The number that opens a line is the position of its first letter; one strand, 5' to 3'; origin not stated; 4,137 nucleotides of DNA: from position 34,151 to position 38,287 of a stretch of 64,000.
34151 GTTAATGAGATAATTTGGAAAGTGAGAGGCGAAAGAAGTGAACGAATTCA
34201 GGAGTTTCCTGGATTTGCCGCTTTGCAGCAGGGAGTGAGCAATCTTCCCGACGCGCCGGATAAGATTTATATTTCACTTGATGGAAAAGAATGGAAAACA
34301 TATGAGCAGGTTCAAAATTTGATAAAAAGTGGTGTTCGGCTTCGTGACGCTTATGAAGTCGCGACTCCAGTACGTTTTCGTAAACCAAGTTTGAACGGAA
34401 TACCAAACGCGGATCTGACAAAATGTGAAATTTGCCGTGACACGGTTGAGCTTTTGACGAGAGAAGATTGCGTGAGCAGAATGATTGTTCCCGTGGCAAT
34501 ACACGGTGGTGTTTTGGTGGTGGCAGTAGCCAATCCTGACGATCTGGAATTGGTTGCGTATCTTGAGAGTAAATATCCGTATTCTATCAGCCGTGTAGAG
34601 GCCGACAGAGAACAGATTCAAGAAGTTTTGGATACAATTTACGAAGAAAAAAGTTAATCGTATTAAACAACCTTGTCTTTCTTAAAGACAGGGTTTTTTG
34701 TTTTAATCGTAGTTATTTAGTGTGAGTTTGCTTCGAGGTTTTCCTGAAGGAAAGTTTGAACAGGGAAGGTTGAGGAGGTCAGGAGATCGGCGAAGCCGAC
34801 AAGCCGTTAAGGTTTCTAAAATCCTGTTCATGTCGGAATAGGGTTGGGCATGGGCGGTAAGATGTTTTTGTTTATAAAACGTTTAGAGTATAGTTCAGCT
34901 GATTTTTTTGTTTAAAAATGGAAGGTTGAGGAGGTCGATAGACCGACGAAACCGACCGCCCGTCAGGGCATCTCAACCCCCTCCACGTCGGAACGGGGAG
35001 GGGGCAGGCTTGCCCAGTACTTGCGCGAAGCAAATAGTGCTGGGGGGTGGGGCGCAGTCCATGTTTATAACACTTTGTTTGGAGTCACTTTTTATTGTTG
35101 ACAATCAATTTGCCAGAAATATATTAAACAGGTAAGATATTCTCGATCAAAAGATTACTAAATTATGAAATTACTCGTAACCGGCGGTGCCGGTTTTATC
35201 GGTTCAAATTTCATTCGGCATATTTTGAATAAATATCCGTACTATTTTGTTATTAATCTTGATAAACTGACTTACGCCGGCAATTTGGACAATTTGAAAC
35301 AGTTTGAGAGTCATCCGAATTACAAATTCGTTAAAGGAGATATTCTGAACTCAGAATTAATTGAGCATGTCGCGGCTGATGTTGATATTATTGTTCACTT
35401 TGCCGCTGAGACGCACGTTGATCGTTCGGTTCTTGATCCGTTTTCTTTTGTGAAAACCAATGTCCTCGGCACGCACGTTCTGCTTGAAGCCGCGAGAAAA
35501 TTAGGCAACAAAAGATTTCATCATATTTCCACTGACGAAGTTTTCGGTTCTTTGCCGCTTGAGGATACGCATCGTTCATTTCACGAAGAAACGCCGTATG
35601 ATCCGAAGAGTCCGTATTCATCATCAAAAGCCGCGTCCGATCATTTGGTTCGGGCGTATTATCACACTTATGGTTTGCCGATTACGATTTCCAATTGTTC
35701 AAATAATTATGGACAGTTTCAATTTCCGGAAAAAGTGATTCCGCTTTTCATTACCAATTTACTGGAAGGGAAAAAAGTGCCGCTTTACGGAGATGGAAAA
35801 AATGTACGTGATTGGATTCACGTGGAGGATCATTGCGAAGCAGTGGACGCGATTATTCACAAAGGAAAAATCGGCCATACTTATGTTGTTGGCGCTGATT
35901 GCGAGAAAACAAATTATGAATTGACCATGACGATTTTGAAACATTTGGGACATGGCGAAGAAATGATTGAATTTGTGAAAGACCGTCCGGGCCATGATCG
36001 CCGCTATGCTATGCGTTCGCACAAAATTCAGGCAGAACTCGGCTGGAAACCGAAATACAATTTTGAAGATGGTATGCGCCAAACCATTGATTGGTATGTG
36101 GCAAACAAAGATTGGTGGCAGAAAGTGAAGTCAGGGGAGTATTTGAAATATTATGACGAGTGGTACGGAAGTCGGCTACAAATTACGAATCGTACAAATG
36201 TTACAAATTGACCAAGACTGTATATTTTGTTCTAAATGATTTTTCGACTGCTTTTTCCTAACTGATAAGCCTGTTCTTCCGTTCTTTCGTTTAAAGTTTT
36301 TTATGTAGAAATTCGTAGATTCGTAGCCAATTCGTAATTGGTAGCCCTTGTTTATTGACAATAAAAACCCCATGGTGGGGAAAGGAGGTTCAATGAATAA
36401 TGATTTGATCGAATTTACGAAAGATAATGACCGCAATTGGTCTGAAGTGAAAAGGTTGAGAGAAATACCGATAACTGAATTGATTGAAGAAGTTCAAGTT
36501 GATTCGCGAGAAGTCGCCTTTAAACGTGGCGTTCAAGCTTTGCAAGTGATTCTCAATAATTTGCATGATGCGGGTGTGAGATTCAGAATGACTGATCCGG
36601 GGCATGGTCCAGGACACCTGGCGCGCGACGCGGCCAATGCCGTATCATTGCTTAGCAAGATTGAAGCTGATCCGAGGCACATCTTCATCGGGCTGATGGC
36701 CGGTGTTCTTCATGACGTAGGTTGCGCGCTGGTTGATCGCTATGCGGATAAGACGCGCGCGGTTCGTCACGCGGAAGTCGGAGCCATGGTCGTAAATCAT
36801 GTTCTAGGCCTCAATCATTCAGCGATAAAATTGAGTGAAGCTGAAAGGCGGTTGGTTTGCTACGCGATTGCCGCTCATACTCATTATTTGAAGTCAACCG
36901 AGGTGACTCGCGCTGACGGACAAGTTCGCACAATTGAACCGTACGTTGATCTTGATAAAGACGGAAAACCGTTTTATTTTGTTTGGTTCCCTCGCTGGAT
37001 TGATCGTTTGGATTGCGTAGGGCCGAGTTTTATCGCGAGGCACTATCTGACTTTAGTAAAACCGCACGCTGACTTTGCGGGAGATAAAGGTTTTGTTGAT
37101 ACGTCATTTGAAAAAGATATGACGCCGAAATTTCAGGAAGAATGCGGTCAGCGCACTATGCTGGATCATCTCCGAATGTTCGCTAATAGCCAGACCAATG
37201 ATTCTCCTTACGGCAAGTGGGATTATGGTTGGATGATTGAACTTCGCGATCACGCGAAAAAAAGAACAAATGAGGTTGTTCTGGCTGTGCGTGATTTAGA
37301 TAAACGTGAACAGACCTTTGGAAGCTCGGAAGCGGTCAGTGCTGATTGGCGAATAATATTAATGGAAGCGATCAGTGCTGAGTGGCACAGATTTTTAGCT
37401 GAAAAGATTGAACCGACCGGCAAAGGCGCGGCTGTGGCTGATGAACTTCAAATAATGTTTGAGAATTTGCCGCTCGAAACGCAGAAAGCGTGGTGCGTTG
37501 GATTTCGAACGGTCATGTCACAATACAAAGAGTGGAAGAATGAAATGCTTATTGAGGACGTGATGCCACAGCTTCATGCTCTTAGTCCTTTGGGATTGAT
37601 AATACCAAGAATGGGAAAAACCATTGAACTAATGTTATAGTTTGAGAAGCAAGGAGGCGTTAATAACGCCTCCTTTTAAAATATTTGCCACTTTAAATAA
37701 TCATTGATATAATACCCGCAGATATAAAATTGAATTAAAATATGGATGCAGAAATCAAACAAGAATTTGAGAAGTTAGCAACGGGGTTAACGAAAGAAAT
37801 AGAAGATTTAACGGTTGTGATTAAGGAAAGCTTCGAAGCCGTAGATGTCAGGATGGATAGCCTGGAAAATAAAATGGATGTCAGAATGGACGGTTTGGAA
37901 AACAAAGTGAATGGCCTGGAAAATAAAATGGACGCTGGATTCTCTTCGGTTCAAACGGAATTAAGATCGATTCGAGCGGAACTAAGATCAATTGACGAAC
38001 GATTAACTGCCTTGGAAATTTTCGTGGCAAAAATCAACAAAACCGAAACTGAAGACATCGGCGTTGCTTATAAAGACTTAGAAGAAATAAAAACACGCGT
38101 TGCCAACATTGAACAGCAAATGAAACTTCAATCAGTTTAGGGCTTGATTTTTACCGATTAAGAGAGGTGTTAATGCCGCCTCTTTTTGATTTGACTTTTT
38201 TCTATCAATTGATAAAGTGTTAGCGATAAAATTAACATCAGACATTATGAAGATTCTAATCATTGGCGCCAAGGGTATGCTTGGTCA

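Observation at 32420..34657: Acidic 745-aa protein: four GYF-like 50-aa repeats plus a C-terminal T2SS-E N-terminal (MshEN-like) domain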

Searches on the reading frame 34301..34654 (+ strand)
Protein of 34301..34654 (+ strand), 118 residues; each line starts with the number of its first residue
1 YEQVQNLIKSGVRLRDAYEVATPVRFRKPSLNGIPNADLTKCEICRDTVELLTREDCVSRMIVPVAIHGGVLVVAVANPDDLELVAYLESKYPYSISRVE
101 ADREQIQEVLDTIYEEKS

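Call 53: search_solved_structures(query=A4, max_evalue=1, show_alignments=3)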
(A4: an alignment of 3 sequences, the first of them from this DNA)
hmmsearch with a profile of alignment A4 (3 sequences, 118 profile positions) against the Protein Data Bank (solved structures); distinct sequences matched with E-value up to 1: 10.
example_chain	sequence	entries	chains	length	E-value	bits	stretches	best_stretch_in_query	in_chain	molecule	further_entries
3jc8_Ba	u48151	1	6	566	7.9e-12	48.5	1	33-117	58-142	Type IV-A pilus assembly ATPase PilB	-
6olj_C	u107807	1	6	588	6.1e-10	42.4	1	33-116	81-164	Type IV pilus biogenesis ATPase PilB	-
5tsg_B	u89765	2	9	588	6.2e-10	42.4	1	33-116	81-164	Type IV pilus biogenesis ATPase PilB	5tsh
5zfr_A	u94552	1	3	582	2.1e-09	40.6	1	33-116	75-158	Type IV pilus biogenesis ATPase PilB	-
6f8l_G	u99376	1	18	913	5.4e-06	29.6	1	51-115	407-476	Type IV pilus assembly protein PilF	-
7lko_B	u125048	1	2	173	1.6e-05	28.1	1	33-112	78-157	Pilus biogenesis protein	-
7lkm_A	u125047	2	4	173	7.4e-05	26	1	38-112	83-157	Pilus biogenesis protein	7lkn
6ejf_G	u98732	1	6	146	0.011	19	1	51-114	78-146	Type IV pilus assembly protein PilF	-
5htl_A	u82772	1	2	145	0.016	18.4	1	33-113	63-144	MSHA biogenesis protein MshE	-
9g1w_A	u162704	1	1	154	0.16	15.2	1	33-86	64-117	Type IV pilus assembly ATPase PilB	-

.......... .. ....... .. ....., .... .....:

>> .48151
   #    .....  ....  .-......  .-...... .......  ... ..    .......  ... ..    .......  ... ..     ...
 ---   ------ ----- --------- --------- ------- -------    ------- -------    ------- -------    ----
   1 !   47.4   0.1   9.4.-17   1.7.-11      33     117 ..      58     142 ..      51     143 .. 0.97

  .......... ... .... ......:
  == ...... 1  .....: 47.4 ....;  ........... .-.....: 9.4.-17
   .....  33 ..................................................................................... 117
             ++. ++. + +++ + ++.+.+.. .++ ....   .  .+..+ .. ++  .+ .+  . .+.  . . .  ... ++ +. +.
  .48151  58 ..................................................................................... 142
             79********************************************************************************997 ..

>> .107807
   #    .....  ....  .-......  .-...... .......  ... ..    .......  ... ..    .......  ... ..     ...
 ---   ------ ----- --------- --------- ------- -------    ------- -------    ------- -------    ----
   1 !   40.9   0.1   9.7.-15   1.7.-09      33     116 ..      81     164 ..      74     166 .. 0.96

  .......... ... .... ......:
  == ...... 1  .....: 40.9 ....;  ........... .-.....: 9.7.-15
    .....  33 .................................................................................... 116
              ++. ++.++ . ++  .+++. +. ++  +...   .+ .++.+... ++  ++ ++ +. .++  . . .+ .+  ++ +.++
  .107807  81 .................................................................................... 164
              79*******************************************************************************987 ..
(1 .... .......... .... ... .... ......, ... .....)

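Call 55: find_homologous_proteins(query=A4, max_evalue=0.01)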
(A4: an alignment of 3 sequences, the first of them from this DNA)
Query A4 (3 sequences) (118 aa, profile of the alignment): 1 proteins with E <= 0.01 among 120 candidates.
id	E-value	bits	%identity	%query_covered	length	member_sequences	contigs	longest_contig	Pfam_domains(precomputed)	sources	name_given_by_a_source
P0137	1.1e-35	140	48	68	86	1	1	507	PF05157.21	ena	-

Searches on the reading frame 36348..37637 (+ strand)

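Call 11: search_protein_families(library=pfam, proteins=[window:36348-37637:+], max_evalue=0.001)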
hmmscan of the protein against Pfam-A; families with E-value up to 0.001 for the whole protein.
window:36348-37637:+ (430 aa): 0 families

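Call 81: search_protein_families(library=padloc, proteins=[window:36348-37637:+], max_evalue=0.01)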
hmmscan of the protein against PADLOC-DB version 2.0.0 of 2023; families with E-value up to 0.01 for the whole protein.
window:36348-37637:+ (430 aa): 2 families
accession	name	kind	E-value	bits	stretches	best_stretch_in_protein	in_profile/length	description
PDLC01765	Cas3c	-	7.7e-05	19.8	1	102-188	33-102/612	-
PDLC00940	Cas3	-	0.00089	17.5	1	129-183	56-106/178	CRISPR-associated endonuclease Cas3-HD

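Call 82: search_protein_families(library=phrogs, proteins=[window:36348-37637:+], max_evalue=0.01)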
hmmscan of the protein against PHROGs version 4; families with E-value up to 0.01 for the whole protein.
window:36348-37637:+ (430 aa): 1 family
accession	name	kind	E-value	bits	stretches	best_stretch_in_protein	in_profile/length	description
phrog_3921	-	unknown function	2.9e-05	24.6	1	79-177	22-112/227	-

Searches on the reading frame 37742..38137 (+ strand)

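Call 11: search_protein_families(library=pfam, proteins=[window:37742-38137:+], max_evalue=0.001)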
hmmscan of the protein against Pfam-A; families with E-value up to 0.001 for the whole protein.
window:37742-38137:+ (132 aa): 8 families
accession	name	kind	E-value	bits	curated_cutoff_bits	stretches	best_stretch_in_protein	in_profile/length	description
PF04513.17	Baculo_PEP_C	-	7.1e-06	26.6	38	0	4-63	42-101/140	Baculovirus polyhedron envelope protein, PEP, C terminus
PF01442.23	Apolipoprotein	-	6e-05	23.3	90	1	4-101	52-147/190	Apolipoprotein A1/A4/E domain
PF10046.14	BLOC1_2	-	0.0003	21.5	33.4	0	40-100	27-86/96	Biogenesis of lysosome-related organelles complex-1 subunit 2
PF10805.13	DUF2730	-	0.00041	20.8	24.9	0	42-92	42-90/102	Protein of unknown function (DUF2730)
PF05531.17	NPV_P10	-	0.00054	20.8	29.8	0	71-125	3-56/75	Nucleopolyhedrovirus P10 protein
PF05377.16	FlaC_arch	-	0.00054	20.7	27.8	0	48-89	1-38/55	Flagella accessory protein C (FlaC)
PF20379.3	DUF6674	-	0.00085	19.5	28.5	0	61-122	32-91/251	Family of unknown function (DUF6674)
PF16326.10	ABC_tran_CTD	-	0.0009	19.9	32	0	45-92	13-61/69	ABC transporter C-terminal domain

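Call 81: search_protein_families(library=padloc, proteins=[window:37742-38137:+], max_evalue=0.01)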
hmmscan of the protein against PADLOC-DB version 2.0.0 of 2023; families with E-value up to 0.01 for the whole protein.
window:37742-38137:+ (132 aa): 2 families
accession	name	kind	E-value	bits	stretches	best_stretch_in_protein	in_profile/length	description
PDLC03865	LmuB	-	0.0026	14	1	8-126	352-482/1007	-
PDLC00006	DruC1|DruC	-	0.0079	12.7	1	18-127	171-323/626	Unknown function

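Call 82: search_protein_families(library=phrogs, proteins=[window:37742-38137:+], max_evalue=0.01)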
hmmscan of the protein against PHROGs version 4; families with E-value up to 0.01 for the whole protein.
window:37742-38137:+ (132 aa): 11 families
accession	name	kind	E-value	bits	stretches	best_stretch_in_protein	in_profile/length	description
phrog_6701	-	unknown function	3.8e-05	24.5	1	2-68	66-130/169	-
phrog_5553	-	unknown function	9.4e-05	23.6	0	11-100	11-105/114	-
phrog_5962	-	unknown function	0.00014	23.4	1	45-125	17-94/109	-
phrog_5890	-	moron, auxiliary metabolic gene and host takeover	0.00035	20.6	1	4-119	108-218/374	tellurite resistance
phrog_37839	-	unknown function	0.00093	20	1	26-91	42-108/207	-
phrog_20262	-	unknown function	0.0027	18.8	1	26-100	40-108/146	-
phrog_25855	-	unknown function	0.0042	18.1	0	26-80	58-112/136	-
phrog_6136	-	unknown function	0.0048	17.8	0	50-92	37-75/120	-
phrog_7090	-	unknown function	0.0053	18.3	0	41-75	59-97/127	-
phrog_11298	-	unknown function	0.0056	17.4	1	39-129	32-120/273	-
phrog_736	-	unknown function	0.0068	17.5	0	33-97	46-93/112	-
